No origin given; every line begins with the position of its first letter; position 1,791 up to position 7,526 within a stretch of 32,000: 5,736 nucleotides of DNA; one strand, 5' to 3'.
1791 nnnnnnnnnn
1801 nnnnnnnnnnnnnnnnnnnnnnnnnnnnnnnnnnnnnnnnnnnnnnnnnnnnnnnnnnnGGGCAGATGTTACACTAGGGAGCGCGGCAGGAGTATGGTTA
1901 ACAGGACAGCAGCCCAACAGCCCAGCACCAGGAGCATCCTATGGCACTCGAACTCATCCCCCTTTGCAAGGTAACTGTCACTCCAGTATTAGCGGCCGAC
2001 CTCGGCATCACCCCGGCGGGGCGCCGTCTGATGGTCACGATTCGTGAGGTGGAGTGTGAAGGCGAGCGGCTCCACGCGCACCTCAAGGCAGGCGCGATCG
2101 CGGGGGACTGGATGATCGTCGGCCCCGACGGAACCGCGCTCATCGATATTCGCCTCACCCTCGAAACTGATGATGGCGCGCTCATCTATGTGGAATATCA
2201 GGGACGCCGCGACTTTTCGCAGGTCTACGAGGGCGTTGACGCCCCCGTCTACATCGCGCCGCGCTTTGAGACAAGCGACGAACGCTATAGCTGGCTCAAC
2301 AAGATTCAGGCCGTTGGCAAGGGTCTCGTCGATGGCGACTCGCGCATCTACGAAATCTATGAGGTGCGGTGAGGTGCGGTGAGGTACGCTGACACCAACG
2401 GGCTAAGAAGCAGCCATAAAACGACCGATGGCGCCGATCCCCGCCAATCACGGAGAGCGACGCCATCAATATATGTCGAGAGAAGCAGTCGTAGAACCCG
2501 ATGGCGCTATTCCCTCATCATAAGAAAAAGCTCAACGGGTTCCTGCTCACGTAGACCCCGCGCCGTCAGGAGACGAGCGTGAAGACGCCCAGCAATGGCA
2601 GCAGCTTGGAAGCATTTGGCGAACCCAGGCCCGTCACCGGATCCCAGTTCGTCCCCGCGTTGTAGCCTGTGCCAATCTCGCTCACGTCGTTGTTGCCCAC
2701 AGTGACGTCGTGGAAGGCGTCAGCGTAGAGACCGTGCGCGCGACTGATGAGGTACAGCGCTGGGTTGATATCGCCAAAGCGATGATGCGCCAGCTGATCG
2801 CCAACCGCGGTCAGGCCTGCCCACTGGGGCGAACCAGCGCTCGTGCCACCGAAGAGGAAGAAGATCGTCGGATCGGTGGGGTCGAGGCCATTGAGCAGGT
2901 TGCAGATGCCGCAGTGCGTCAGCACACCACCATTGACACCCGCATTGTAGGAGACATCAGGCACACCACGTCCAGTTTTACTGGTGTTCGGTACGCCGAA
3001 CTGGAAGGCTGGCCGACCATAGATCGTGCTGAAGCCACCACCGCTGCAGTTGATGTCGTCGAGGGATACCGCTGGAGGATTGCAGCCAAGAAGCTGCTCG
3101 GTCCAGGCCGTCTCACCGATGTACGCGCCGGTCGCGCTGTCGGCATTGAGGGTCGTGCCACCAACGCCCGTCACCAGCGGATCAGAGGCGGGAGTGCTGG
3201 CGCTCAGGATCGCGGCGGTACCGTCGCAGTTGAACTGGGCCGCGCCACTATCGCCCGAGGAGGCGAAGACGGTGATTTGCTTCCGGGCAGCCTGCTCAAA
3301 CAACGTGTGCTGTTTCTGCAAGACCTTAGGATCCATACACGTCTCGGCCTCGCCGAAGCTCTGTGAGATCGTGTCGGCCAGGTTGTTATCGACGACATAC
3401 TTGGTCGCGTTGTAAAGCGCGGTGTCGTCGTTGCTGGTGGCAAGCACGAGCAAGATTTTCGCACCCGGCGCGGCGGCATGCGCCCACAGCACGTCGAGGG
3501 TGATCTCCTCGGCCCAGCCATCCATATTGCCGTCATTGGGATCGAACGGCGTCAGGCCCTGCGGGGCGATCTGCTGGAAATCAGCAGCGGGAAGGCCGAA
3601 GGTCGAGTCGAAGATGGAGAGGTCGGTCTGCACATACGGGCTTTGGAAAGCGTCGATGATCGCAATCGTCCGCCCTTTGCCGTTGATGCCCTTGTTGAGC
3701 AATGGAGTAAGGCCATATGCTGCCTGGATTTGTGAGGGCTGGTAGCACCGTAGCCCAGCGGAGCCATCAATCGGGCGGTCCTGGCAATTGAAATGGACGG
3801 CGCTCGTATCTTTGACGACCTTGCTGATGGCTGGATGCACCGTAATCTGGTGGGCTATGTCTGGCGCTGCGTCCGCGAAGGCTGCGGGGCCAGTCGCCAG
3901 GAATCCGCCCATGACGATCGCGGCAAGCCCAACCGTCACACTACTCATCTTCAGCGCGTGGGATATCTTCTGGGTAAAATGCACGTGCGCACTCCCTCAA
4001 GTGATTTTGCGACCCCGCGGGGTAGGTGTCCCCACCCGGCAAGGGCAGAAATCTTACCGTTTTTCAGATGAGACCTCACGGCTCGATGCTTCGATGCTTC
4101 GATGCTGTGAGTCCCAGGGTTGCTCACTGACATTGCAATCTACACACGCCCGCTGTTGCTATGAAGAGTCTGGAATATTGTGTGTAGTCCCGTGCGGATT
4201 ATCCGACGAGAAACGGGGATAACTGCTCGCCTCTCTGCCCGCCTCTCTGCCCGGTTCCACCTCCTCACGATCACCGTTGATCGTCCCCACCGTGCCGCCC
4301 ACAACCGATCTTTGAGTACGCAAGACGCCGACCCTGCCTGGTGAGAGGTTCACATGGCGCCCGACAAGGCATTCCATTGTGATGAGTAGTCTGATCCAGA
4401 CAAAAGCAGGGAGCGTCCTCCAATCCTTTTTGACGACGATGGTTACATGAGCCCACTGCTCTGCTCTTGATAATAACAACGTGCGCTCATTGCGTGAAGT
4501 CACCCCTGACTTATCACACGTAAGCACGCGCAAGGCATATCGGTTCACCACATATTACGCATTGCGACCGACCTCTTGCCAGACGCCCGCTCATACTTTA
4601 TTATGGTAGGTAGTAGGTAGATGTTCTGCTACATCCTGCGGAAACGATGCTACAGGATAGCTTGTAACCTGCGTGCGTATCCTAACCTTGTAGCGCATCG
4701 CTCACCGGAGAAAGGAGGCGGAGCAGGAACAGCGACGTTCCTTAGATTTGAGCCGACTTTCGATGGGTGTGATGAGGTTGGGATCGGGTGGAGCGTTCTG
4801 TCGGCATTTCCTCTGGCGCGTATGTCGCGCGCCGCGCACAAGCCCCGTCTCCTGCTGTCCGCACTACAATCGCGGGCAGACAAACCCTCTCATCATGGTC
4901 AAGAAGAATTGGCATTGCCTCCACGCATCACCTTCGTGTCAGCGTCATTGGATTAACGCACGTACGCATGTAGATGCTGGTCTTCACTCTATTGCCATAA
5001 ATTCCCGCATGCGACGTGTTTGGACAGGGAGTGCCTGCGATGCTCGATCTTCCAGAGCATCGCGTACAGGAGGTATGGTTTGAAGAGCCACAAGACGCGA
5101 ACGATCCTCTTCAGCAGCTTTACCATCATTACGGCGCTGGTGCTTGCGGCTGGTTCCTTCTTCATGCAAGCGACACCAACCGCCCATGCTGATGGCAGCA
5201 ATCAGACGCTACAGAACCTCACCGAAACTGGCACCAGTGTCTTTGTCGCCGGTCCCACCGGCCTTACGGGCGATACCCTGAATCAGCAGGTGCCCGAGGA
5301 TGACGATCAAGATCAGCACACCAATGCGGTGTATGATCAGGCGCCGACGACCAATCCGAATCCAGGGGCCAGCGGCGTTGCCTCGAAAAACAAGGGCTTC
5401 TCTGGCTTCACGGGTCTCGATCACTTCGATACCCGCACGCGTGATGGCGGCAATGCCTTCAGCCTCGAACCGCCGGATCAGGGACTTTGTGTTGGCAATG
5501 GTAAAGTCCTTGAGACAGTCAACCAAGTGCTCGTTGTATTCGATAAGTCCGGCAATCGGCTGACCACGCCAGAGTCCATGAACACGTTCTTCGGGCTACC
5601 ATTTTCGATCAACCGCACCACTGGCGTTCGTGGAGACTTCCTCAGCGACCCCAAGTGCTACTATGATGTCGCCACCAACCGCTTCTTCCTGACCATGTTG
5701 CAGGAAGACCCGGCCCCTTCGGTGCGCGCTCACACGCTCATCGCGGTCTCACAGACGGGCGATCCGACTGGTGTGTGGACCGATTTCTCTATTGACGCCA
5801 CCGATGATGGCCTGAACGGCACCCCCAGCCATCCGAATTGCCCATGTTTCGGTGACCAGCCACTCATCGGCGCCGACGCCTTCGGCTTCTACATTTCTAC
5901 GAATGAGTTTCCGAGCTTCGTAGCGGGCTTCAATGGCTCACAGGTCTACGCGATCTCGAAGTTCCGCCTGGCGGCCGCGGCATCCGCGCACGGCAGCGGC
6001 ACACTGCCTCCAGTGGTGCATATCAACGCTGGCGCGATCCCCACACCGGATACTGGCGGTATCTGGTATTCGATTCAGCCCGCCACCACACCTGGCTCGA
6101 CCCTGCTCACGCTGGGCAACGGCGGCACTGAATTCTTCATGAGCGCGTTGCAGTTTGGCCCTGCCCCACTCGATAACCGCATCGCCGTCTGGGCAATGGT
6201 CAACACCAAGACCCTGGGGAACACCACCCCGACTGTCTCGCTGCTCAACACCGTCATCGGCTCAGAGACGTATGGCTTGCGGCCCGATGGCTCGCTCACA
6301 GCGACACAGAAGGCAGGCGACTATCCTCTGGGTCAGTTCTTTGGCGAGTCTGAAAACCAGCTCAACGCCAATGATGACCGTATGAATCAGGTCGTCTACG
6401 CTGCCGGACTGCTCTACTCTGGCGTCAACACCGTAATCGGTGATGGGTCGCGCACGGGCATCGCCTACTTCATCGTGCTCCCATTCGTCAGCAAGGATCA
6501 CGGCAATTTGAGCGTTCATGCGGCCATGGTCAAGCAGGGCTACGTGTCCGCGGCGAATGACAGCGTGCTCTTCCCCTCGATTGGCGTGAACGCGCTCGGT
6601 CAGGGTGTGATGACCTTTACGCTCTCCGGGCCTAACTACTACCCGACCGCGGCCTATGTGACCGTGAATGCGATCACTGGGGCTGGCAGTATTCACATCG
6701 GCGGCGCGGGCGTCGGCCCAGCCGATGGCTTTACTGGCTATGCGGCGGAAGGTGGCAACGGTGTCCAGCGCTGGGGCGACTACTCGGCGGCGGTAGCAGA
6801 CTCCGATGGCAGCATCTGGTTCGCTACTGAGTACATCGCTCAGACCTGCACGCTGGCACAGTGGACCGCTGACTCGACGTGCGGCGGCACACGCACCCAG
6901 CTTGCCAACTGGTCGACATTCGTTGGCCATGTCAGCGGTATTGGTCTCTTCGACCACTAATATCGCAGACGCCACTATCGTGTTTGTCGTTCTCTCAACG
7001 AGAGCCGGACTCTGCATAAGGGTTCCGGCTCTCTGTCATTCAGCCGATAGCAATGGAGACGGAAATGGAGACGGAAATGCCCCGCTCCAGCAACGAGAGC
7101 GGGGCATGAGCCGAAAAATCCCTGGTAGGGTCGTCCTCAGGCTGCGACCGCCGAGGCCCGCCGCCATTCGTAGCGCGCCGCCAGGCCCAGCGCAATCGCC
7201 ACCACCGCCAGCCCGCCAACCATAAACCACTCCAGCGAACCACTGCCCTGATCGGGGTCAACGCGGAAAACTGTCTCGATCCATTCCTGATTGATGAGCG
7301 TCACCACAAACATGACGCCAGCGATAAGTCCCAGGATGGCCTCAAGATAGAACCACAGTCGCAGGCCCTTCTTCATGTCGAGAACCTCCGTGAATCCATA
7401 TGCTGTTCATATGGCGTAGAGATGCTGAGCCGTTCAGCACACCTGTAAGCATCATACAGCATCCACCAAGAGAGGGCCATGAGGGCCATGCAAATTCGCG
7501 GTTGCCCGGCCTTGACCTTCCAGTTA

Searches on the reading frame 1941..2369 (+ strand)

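Call 34: search_protein_families(library=pfam, proteins=[window:1941-2369:+], max_evalue=0.001)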
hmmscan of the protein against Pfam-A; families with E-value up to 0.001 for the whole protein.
window:1941-2369:+ (143 aa): 1 family
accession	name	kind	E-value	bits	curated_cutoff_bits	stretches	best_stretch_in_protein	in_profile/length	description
PF11578.13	DUF3237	-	2e-24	86.4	24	1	5-142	3-149/149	Protein of unknown function (DUF3237)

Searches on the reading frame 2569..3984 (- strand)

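Call 34: search_protein_families(library=pfam, proteins=[window:2569-3984:-], max_evalue=0.001)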
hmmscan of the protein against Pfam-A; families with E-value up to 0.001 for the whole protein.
window:2569-3984:- (472 aa): 1 family
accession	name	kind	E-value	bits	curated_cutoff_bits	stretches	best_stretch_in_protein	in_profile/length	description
PF00082.27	Peptidase_S8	-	4.7e-05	23.3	21.8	1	168-394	74-252/288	Subtilase family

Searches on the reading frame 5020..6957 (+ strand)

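Call 7: search_protein_families(library=pfam, proteins=[window:5020-6957:+], max_evalue=1)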
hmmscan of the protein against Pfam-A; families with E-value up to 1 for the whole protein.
window:5020-6957:+ (646 aa): 1 family
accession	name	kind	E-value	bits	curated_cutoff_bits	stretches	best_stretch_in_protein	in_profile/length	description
PF07494.17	Reg_prop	-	0.13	13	20.4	1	589-604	8-23/24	Two component regulator propeller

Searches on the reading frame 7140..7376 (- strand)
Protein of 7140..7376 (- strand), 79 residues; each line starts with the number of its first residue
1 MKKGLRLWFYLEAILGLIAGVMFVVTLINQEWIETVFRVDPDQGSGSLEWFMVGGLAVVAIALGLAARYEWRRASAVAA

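Call 5: search_protein_families(library=ncbifam, proteins=[window:7140-7376:-], max_evalue=1)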
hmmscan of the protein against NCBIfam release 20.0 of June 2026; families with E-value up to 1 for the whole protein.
window:7140-7376:- (79 aa): 1 family
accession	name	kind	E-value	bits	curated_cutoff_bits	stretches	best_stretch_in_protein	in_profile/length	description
NF033218.1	anchor_AmaP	equivalog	0.0029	17.4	55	1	1-61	1-59/166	alkaline shock response membrane anchor protein AmaP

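Call 7: search_protein_families(library=pfam, proteins=[window:7140-7376:-], max_evalue=1)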
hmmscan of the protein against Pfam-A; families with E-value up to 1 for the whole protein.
window:7140-7376:- (79 aa): 4 families
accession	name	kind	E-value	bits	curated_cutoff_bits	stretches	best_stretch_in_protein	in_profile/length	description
PF20064.4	DUF6463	-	0.0026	18.1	26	1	13-74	18-74/119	Family of unknown function (DUF6463)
PF13828.11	DUF4190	-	0.0034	17.5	35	1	52-74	15-37/62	Domain of unknown function (DUF4190)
PF06653.16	Claudin_3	-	0.048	14.1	28.7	1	3-69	88-156/163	Tight junction protein, Claudin-like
PF00746.26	Gram_pos_anchor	-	0.51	10.8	20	1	50-68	19-37/43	LPXTG cell wall anchor motif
